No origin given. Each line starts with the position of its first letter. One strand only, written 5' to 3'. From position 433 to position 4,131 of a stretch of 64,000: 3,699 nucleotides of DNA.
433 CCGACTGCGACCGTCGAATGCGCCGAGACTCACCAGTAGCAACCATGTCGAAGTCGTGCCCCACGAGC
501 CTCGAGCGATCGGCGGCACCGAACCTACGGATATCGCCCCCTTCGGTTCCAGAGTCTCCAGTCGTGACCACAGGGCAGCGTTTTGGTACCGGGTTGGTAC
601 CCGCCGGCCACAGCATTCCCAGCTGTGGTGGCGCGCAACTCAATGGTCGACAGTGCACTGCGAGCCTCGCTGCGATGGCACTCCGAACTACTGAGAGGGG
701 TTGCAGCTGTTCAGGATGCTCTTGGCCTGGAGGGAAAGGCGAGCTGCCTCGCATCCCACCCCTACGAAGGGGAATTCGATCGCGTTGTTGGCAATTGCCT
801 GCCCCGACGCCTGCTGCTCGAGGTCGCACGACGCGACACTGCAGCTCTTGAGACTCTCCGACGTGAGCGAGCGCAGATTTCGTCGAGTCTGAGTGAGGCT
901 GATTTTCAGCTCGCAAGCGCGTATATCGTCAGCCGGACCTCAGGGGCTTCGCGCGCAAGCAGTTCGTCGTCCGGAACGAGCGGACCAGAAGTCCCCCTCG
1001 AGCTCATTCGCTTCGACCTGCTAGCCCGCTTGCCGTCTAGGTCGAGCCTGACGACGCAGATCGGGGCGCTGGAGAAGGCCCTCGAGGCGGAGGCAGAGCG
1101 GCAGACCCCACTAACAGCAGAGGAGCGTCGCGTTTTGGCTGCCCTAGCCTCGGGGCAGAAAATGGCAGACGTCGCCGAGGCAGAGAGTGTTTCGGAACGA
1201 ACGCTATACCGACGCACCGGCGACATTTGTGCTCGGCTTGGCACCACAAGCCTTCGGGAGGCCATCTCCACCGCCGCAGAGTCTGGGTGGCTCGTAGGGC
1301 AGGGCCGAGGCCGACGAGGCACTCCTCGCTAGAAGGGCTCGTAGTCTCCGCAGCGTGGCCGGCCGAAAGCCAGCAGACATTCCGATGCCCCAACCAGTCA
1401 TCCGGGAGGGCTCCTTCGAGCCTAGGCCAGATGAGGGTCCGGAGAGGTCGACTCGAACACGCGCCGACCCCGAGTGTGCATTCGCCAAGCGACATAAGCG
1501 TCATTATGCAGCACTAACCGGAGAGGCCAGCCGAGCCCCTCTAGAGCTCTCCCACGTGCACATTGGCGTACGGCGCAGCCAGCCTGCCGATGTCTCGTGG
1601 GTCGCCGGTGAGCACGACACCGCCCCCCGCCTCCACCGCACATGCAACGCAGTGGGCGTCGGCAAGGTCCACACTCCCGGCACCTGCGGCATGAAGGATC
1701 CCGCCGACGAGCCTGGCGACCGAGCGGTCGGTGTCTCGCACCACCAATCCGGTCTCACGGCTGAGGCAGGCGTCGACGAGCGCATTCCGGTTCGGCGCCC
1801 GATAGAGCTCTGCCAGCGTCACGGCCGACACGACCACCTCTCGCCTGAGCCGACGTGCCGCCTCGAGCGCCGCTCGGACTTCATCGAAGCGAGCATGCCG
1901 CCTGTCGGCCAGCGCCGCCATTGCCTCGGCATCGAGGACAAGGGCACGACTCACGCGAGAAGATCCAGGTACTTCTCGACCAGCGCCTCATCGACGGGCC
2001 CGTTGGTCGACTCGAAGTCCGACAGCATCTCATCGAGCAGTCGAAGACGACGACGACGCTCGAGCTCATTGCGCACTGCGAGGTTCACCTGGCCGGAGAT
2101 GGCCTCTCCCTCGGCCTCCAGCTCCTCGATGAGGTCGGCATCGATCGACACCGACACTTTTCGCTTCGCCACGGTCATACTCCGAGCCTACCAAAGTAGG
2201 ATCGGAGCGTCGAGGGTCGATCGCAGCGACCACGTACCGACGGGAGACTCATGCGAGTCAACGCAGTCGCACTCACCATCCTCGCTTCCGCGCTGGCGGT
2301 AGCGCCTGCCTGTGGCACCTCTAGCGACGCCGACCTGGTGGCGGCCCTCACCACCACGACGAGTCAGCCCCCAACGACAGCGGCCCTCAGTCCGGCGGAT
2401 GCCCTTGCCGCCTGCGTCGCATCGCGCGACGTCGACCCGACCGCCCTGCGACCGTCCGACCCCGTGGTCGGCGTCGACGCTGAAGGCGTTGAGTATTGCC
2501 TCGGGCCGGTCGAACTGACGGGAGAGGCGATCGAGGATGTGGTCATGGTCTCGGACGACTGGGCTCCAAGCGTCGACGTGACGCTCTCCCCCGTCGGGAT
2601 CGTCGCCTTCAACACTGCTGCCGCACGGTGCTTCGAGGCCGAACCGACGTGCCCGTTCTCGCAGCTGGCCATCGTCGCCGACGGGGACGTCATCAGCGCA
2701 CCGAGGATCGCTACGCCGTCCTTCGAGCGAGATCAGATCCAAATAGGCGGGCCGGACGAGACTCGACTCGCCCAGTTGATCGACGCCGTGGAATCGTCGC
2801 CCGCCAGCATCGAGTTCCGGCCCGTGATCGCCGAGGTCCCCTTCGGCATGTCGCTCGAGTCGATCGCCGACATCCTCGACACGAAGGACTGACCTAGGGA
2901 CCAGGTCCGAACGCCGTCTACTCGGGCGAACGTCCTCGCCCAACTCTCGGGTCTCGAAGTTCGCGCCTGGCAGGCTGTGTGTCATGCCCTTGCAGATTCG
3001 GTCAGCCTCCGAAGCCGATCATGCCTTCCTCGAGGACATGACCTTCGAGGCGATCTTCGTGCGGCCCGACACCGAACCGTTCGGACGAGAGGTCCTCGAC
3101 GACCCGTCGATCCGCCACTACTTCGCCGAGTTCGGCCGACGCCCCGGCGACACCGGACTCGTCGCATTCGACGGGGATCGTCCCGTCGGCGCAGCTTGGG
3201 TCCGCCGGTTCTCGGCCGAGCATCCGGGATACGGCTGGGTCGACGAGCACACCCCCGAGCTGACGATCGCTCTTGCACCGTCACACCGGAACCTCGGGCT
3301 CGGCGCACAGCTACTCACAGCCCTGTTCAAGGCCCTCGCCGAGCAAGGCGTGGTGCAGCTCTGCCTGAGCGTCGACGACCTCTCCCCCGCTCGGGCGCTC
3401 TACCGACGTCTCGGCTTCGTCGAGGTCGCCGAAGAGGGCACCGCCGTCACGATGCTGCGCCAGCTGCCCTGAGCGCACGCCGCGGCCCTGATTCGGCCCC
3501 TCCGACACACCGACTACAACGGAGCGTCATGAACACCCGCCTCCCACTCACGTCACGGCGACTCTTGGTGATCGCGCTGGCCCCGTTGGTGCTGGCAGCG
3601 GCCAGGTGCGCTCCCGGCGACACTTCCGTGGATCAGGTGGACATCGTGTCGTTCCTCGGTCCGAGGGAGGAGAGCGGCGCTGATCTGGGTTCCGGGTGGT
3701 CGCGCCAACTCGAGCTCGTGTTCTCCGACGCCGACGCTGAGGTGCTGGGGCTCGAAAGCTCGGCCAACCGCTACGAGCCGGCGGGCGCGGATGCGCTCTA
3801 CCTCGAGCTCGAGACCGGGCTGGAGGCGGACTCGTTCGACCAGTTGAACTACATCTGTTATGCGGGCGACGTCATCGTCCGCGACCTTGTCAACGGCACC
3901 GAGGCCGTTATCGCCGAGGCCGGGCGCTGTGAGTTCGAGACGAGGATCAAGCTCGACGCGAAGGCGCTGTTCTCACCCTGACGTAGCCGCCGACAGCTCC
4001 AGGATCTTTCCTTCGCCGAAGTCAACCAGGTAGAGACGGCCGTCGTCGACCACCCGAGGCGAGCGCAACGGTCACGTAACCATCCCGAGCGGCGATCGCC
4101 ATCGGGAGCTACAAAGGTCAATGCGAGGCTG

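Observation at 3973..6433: Second insertion of the same architecture: displaced 3' end of the beta-propeller dehydrogenase gene brackets a methyltransferase plus orphan FtsX-like permease cassette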

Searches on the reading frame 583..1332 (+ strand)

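Call 35: search_protein_families(library=pfam, proteins=[window:583-1332:+], max_evalue=0.01)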
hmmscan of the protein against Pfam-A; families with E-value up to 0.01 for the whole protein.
window:583-1332:+ (249 aa): 1 family
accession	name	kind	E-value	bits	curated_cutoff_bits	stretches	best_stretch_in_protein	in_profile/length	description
PF00196.25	GerE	-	1.9e-06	27.9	23.5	1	176-230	2-56/57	Bacterial regulatory proteins, luxR family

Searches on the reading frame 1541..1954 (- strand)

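Call 35: search_protein_families(library=pfam, proteins=[window:1541-1954:-], max_evalue=0.01)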
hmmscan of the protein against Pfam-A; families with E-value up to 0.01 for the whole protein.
window:1541-1954:- (137 aa): 2 families
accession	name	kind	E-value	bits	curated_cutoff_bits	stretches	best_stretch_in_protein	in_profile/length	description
PF01850.27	PIN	-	1.2e-10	42.4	23.6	1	6-124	2-116/120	PIN domain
PF13470.12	PIN_3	-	0.00042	21.6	27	1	5-118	2-113/115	PIN domain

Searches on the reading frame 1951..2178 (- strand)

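Call 35: search_protein_families(library=pfam, proteins=[window:1951-2178:-], max_evalue=0.01)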
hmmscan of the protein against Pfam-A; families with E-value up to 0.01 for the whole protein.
window:1951-2178:- (75 aa): 1 family
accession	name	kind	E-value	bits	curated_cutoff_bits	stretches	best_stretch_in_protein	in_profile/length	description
PF07362.18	CcdA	-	3.1e-06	27.9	22.4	1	5-64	1-60/71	Post-segregation antitoxin CcdA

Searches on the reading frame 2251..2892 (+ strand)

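Call 7: search_protein_families(library=pfam, proteins=[window:2251-2892:+], max_evalue=0.01)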
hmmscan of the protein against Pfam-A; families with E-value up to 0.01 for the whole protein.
window:2251-2892:+ (213 aa): 1 family
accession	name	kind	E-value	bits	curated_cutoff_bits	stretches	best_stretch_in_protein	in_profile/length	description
PF22599.2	SecDF_P1_head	-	3.2e-07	30.7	27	1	78-175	9-101/114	SecDF, P1 head subdomain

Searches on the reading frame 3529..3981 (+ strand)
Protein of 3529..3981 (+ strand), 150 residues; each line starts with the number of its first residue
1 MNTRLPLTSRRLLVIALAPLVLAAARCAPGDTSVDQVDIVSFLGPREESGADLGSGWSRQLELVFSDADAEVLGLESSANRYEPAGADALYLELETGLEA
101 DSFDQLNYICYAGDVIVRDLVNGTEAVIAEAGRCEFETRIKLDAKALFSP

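Call 7: search_protein_families(library=pfam, proteins=[window:3529-3981:+], max_evalue=0.01)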
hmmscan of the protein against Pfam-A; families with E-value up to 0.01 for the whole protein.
window:3529-3981:+ (150 aa): 0 families

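Call 37: search_protein_families(library=ncbifam, proteins=[window:3529-3981:+], max_evalue=0.01)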
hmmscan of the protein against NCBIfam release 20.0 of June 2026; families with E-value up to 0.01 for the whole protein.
window:3529-3981:+ (150 aa): 0 families

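Call 42: find_homologous_proteins(query=window:3529-3981:+, max_evalue=0.001)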
Query window:3529-3981:+ (150 aa): 1 proteins with E <= 0.001 among 846 candidates.
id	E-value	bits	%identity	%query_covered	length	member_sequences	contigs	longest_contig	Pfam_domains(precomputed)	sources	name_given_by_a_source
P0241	3.5e-87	308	97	100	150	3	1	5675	-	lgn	-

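Call 44: find_encoding_contigs(protein=P0241, flank=6000, max_places=5)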
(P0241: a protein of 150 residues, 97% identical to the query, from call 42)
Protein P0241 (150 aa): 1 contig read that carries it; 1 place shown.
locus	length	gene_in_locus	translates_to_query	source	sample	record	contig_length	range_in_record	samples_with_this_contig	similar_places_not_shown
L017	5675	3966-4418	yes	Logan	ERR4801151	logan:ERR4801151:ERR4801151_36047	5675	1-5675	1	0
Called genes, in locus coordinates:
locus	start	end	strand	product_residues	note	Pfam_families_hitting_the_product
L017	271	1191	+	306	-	PF13673:Acetyltransf_10 (weak), PF00583:Acetyltransf_1, PF13508:Acetyltransf_7, PF08445:FR47 (weak)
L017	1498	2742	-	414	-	PF01548:DEDD_Tnp_IS110, PF02371:Transposase_20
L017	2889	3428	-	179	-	PF08808:RES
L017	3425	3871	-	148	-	-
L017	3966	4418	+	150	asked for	-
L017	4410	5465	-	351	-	-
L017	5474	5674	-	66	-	?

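Call 52: search_protein_families(library=padloc, proteins=[window:3529-3981:+], max_evalue=0.01)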
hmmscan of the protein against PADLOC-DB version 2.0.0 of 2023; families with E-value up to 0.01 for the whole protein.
window:3529-3981:+ (150 aa): 0 families

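Call 59: find_encoding_contigs(protein=window:3529-3981:+, flank=4000, max_places=10)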
Protein window:3529-3981:+ (150 aa): 5 contigs read that carry it; 4 places shown.
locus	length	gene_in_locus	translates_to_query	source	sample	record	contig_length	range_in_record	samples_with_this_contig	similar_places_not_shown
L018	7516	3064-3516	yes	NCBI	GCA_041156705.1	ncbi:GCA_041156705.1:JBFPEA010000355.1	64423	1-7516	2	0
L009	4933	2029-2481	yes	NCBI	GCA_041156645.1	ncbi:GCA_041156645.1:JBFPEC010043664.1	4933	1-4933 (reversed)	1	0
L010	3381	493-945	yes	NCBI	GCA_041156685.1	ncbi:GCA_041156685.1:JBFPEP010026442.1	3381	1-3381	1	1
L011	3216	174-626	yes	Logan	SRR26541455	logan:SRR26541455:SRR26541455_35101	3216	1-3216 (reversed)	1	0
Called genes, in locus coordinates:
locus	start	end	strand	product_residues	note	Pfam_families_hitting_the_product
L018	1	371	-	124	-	?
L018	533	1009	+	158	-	-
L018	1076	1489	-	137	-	PF01850:PIN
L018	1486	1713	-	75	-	PF07362:CcdA (weak)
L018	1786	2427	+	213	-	PF22599:SecDF_P1_head (weak)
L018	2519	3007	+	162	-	PF13673:Acetyltransf_10, PF00583:Acetyltransf_1, PF13508:Acetyltransf_7, PF08445:FR47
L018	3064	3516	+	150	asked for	-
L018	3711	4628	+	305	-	-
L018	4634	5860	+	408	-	-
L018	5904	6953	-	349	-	-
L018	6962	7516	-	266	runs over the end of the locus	PF01936:NYN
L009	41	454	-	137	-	PF01850:PIN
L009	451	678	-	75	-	PF07362:CcdA (weak)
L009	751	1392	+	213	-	PF22599:SecDF_P1_head (weak)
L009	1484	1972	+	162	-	PF13673:Acetyltransf_10, PF00583:Acetyltransf_1, PF13508:Acetyltransf_7, PF08445:FR47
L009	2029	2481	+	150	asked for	-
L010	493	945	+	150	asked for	-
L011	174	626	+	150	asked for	-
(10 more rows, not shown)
